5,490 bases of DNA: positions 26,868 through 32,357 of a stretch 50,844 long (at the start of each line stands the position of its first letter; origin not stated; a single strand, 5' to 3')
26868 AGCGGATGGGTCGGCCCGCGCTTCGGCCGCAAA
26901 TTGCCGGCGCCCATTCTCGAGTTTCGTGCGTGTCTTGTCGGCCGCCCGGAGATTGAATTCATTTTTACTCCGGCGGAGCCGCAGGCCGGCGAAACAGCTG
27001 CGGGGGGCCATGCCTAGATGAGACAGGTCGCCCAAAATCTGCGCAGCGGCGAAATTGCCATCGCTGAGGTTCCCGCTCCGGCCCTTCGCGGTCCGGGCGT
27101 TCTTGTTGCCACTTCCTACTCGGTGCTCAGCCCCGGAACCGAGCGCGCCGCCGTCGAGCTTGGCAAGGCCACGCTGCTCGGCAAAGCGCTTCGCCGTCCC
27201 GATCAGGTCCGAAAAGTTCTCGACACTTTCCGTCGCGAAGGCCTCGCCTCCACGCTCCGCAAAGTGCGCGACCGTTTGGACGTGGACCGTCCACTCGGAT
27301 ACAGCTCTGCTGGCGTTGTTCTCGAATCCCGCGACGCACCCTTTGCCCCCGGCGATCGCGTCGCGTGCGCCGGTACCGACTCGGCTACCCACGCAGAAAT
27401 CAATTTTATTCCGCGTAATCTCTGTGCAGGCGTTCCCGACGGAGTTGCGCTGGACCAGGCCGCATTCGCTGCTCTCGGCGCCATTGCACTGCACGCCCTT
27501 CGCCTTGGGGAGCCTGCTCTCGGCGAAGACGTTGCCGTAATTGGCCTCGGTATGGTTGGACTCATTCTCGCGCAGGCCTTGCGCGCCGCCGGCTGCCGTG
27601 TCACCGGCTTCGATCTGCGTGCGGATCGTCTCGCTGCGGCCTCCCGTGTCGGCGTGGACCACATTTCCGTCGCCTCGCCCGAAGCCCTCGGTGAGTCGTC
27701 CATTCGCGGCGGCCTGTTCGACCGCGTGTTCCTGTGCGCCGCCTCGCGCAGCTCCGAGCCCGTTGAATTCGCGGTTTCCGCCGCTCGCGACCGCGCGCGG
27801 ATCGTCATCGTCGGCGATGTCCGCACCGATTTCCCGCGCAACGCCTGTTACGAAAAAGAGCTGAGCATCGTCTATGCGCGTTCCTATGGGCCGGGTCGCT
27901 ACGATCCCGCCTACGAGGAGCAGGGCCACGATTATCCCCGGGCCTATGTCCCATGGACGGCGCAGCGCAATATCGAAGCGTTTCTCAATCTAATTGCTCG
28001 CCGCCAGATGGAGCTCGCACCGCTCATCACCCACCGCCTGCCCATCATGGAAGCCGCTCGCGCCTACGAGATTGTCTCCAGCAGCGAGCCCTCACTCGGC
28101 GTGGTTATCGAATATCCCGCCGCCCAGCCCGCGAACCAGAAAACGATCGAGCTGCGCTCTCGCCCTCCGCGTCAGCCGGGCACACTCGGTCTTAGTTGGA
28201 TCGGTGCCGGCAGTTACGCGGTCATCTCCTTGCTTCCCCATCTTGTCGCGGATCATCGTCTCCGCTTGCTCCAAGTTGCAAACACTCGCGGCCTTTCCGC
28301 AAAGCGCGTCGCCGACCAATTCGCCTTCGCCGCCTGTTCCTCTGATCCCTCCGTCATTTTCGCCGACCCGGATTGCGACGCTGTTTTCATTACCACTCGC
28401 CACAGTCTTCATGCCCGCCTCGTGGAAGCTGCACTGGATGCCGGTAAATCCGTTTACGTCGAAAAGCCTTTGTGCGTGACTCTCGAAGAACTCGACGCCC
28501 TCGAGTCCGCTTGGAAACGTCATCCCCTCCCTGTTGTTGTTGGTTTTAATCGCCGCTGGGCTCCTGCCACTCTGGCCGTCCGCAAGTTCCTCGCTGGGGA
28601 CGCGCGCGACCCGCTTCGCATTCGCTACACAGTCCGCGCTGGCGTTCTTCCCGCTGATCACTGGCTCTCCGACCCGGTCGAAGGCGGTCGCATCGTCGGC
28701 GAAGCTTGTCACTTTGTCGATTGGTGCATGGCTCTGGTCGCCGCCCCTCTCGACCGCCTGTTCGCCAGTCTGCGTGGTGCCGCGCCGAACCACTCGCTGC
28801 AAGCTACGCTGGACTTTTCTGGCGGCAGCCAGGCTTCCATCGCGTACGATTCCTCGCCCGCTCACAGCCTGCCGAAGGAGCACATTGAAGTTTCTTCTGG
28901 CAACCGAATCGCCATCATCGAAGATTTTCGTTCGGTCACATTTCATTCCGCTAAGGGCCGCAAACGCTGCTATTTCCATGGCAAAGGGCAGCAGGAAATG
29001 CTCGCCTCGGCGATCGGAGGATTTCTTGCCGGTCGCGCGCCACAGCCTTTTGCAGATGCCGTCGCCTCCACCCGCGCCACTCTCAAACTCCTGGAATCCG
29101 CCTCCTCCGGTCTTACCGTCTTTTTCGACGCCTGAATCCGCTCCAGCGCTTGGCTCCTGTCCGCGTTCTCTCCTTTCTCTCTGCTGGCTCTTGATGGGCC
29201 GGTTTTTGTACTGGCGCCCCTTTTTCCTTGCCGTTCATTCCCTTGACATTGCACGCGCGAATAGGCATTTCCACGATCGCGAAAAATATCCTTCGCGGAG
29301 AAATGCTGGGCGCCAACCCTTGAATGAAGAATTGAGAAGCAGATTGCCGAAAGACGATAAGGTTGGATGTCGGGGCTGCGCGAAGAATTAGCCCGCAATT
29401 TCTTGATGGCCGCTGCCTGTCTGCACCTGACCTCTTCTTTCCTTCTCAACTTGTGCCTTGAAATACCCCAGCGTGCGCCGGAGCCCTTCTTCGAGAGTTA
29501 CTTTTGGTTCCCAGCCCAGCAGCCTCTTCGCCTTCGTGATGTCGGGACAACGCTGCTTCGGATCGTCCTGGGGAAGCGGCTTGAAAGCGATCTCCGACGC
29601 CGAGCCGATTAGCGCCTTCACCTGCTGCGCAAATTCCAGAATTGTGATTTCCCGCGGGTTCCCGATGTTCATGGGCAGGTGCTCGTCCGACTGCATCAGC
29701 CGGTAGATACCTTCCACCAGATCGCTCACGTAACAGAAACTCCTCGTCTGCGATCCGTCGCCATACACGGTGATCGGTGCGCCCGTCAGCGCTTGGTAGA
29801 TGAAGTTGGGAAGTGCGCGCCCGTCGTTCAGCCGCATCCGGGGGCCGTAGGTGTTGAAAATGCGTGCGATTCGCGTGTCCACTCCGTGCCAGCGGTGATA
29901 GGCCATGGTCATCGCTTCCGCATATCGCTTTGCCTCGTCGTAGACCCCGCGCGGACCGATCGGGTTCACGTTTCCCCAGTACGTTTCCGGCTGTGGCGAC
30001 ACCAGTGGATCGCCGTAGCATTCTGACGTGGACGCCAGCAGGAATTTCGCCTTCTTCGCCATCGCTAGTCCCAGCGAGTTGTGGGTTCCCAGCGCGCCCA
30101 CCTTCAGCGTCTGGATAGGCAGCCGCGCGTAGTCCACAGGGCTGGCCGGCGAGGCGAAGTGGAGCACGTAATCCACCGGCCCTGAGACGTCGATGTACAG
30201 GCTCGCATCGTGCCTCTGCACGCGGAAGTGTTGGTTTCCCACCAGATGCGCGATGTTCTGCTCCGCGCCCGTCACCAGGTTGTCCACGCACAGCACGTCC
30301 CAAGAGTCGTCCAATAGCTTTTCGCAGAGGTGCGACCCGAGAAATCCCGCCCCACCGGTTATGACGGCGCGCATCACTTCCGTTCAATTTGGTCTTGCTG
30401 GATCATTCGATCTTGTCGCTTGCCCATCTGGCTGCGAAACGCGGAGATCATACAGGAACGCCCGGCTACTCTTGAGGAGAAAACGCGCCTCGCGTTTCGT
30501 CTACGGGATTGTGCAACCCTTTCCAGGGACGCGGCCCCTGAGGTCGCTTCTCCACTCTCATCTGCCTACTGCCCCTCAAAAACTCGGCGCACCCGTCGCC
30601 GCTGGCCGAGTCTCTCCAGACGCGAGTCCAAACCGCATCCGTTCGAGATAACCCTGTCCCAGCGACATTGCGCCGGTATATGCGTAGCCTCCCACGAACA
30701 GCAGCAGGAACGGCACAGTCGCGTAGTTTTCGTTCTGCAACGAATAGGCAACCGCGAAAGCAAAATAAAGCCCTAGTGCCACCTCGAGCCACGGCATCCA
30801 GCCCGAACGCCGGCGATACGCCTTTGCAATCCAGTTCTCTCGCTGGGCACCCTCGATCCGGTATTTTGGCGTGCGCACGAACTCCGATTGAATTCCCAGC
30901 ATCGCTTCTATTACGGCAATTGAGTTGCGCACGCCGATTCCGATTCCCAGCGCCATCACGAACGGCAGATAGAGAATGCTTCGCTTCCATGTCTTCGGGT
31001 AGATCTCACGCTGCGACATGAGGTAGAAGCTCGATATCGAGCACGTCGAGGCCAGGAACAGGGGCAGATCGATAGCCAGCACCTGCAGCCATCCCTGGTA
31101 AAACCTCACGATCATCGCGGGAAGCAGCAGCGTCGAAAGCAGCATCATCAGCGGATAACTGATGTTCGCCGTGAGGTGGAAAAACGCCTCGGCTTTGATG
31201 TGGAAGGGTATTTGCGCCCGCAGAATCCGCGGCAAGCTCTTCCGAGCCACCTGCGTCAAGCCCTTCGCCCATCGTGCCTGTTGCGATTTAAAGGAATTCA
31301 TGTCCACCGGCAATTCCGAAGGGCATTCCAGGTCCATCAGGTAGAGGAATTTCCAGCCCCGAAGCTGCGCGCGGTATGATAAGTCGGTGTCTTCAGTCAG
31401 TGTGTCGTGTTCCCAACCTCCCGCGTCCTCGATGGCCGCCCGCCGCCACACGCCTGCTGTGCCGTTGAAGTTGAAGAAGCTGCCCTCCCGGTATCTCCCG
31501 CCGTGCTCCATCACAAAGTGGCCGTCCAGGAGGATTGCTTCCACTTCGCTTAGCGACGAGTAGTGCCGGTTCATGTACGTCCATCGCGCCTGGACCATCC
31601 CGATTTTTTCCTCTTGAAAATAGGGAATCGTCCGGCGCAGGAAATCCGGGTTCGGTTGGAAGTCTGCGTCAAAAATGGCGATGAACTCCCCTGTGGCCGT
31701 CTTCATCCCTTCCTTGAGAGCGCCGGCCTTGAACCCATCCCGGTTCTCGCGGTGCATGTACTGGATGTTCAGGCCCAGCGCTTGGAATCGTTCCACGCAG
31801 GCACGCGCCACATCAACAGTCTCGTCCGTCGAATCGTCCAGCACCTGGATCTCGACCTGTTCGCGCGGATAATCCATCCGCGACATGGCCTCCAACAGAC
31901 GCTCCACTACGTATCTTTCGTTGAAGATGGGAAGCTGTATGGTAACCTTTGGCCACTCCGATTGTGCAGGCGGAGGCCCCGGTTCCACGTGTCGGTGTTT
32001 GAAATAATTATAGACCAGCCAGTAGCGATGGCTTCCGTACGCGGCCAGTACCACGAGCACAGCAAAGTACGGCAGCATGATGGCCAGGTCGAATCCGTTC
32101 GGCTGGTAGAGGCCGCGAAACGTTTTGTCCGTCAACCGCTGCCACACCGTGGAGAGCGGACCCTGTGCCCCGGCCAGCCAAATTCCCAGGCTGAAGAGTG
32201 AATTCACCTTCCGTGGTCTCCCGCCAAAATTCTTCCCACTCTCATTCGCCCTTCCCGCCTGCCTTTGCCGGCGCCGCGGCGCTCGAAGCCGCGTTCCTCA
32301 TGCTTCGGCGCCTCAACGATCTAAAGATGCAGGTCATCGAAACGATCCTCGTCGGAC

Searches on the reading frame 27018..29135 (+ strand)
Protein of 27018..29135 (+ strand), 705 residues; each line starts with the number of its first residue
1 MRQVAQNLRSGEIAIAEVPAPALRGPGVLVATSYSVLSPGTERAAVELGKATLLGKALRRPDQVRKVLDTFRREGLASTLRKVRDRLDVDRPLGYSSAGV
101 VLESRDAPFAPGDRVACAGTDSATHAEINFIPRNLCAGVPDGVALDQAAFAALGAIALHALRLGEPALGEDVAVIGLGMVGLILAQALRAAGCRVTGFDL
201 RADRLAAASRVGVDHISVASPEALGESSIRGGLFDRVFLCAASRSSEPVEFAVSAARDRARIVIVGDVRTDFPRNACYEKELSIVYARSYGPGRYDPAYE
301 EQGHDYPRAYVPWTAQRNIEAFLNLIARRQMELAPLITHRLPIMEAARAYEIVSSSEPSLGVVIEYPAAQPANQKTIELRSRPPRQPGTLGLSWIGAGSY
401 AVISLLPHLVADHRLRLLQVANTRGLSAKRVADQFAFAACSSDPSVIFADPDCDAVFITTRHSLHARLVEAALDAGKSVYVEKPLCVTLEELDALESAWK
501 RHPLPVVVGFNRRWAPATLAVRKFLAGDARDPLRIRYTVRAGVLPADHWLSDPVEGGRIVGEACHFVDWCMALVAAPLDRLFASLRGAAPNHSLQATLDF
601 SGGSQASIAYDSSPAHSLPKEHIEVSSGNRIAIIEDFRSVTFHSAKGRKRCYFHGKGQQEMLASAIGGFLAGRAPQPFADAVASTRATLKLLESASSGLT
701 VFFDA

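Call 7: search_protein_families(library=pfam, proteins=[window:27018-29135:+], max_evalue=0.01)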
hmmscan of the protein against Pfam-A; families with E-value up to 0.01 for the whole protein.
window:27018-29135:+ (705 aa): 7 families
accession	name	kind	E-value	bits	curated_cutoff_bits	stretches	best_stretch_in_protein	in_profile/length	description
PF01408.29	GFO_IDH_MocA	-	1.8e-17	64.6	24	1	395-510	6-120/120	Oxidoreductase family, NAD-binding Rossmann fold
PF00107.32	ADH_zinc_N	-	3.8e-11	43.5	31.8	1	180-296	2-121/129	Zinc-binding dehydrogenase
PF03446.21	NAD_binding_2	-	0.00053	20.5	21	1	171-238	1-60/161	NAD binding domain of 6-phosphogluconate dehydrogenase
PF02558.23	ApbA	-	0.0014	18.7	22.2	1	172-240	1-73/150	Ketopantoate reductase PanE/ApbA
PF02737.24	3HCDH_N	-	0.0062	16.9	22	0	172-209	2-39/180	3-hydroxyacyl-CoA dehydrogenase, NAD binding domain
PF02254.24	TrkA_N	-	0.0067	17.2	23.8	0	172-224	1-55/116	TrkA-N domain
PF02826.25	2-Hacid_dh_C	-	0.0075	16.1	25.1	0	168-213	35-80/178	D-isomer specific 2-hydroxyacid dehydrogenase, NAD binding domain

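Call 63: search_protein_families(library=ncbifam, proteins=[window:27018-29135:+], max_evalue=0.00001)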
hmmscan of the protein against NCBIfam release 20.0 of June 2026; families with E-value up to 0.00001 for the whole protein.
window:27018-29135:+ (705 aa): 13 families
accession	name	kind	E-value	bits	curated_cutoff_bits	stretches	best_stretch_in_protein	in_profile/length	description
TIGR04380.1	myo_inos_iolG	equivalog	6.3e-21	74.6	355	1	395-584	7-195/330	inositol 2-dehydrogenase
NF008607.0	PRK11579.1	subfamily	5.8e-15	55.1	330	1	420-528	32-140/346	oxidoreductase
NF007642.0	PRK10309.1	equivalog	2.7e-13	49.9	550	1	124-272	116-266/347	galactitol-1-phosphate 5-dehydrogenase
NF052479.1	LevoglcsnDh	equivalog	3.5e-13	49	650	1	420-526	41-147/386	levoglucosan dehydrogenase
NF052679.1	InsChiInosDhIolG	equivalog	3.6e-11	42.7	540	1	420-541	33-157/343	bifunctional inositol 2-dehydrogenase/D-chiro-inositol 1-dehydrogenase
NF040723.1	UDP-GlcNAcDh_Arch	equivalog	2.2e-09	37.3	450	1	415-526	25-134/302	UDP-N-acetylglucosamine 3-dehydrogenase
TIGR01202.1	bchC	equivalog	1.7e-08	33.9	291.25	0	94-208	63-185/308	chlorophyll synthesis pathway protein BchC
NF007375.0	PRK09880.1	equivalog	2.2e-08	33.3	469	1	130-285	131-287/344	L-idonate 5-dehydrogenase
NF007574.0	PRK10206.1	equivalog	1.2e-07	31.2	352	1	394-525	7-138/345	oxidoreductase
NF041392.1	XylDh_Gfo6_Halo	equivalog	1.8e-07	30.3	350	1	388-525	15-155/350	D-xylose 1-dehydrogenase Gfo6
TIGR03366.1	HpnZ_proposed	hypoth_equivalog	2.6e-07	30.1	328.1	1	138-268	124-255/315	putative phosphonate catabolism associated alcohol dehydrogenase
NF003808.0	PRK05396.1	equivalog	4.1e-07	29.2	380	0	124-220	120-216/341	L-threonine 3-dehydrogenase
NF007489.0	PRK10083.1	equivalog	3.5e-06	26.2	376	0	127-288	119-283/339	Zn-dependent oxidoreductase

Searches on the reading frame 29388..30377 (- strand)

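Call 7: search_protein_families(library=pfam, proteins=[window:29388-30377:-], max_evalue=0.01)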
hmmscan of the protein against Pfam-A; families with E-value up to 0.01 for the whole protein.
window:29388-30377:- (329 aa): 6 families
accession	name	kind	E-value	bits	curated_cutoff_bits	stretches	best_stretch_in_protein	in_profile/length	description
PF16363.11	GDP_Man_Dehyd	-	2.6e-50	172.2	27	1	6-302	2-332/332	GDP-mannose 4,6 dehydratase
PF01370.27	Epimerase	-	5.9e-46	157.3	20.9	1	5-239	2-240/240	NAD dependent epimerase/dehydratase family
PF07993.18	NAD_binding_4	-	6.1e-07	29.3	20.1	1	6-28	1-23/258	Male sterility protein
PF01073.25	3Beta_HSD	-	3.8e-06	26.6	22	1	5-218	1-219/280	3-beta hydroxysteroid dehydrogenase/isomerase family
PF02719.21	Polysacc_synt_2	-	6.2e-05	22.7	20.2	0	141-260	133-250/293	Polysaccharide biosynthesis protein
PF04321.23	RmlD_sub_bind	-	0.00036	20.2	27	1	2-268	1-241/287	RmlD substrate binding domain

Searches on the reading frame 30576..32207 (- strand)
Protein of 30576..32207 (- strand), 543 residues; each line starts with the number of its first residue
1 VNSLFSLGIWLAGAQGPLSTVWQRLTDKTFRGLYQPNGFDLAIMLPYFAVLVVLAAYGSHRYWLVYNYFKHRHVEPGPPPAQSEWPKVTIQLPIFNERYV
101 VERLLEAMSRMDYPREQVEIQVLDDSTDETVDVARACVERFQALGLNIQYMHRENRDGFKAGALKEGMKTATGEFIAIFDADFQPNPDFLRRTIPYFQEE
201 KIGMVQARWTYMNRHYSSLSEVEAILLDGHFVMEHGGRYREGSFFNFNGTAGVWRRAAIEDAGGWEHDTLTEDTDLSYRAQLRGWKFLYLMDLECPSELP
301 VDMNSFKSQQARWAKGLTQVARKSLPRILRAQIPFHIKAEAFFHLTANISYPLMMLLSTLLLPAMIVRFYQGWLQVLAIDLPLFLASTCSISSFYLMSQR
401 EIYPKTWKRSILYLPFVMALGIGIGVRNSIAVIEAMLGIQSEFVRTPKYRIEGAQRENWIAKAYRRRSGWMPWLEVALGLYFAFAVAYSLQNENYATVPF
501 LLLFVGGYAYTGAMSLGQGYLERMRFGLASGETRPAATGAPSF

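Call 7: search_protein_families(library=pfam, proteins=[window:30576-32207:-], max_evalue=0.01)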
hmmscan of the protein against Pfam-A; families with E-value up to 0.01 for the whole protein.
window:30576-32207:- (543 aa): 5 families
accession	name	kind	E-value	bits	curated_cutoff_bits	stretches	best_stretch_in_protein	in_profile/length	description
PF13641.12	Glyco_tranf_2_3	-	3.7e-28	99.6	27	1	86-316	1-230/230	Glycosyltransferase like family 2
PF13632.12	Glyco_trans_2_3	-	6.6e-21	75.5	27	1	176-360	2-192/198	Glycosyl transferase family group 2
PF00535.33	Glycos_transf_2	-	1.4e-20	74.4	23.3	1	91-215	3-121/168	Glycosyl transferase family 2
PF13506.12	Glyco_transf_21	-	1.7e-10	41.1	21.7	1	160-315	18-174/174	Glycosyl transferase family 21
PF10111.15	Glyco_tranf_2_2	-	0.0005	20.1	27.3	1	95-280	9-199/276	Glycosyltransferase like family 2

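Call 63: search_protein_families(library=ncbifam, proteins=[window:30576-32207:-], max_evalue=0.00001)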
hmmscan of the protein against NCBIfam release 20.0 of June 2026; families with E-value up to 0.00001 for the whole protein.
window:30576-32207:- (543 aa): 16 families
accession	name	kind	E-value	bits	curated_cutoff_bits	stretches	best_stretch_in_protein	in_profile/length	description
TIGR03030.1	CelA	equivalog_domain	7.9e-40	136.6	699.1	1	79-326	124-386/714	UDP-forming cellulose synthase catalytic subunit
NF008558.0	PRK11498.1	equivalog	1.2e-30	106.2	992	1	78-351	264-537/872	UDP-forming cellulose synthase catalytic subunit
TIGR03937.1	PgaC_IcaA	equivalog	4.2e-28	98.4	422.3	1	43-389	4-342/407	poly-beta-1,6-N-acetyl-D-glucosamine synthase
TIGR03965.1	mycofact_glyco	equivalog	1e-24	87.3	280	1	71-367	60-350/467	mycofactocin biosynthesis glycosyltransferase MftF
TIGR03111.1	glyc2_xrt_Gpos1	hypoth_equivalog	4.4e-16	58.7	363.95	1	82-398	45-357/439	TIGR03111 family XrtG-associated glycosyltransferase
NF053846.1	glyco_with_XrtP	equivalog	4e-15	55.4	520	1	261-375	243-352/440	XrtP-associated glycosyltransferase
TIGR03472.1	HpnI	equivalog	3.5e-13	49.1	310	1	49-356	5-309/373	bacteriohopanetetrol glucosamine biosynthesis glycosyltransferase HpnI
NF041865.1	EpsU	equivalog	2.5e-11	43.2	700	1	52-349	7-295/394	exopolysaccharide biosynthesis GT2 family glycosyltransferase EpsU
NF041875.1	EPS_EpsD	equivalog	2.6e-11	43.5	370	1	92-290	5-199/325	exopolysaccharide biosynthesis glycosyltransferase EpsD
TIGR03469.1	HpnB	hypoth_equivalog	1.7e-10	40.5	379.25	1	59-205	19-168/386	hopene-associated glycosyltransferase HpnB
NF007482.0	PRK10073.1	equivalog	8.7e-09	34.8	423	1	83-214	3-127/334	glycosyltransferase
NF047588.1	GlcsyltransPgfSStrep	equivalog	7e-08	32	500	1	87-207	2-119/308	glycosyltransferase PgfS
NF047683.1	TeichurnBiosyTuaG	equivalog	1.2e-06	28.3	400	1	85-220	5-134/252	teichuronic acid biosynthesis protein TuaG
NF038302.1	EPS_HpsE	equivalog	1.4e-06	27.5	300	1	88-200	3-114/307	hormogonium polysaccharide biosynthesis glycosyltransferase HpsE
TIGR04283.1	glyco_like_mftF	equivalog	1.5e-06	27.9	182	1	89-282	2-171/221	TIGR04283 family arsenosugar biosynthesis glycosyltransferase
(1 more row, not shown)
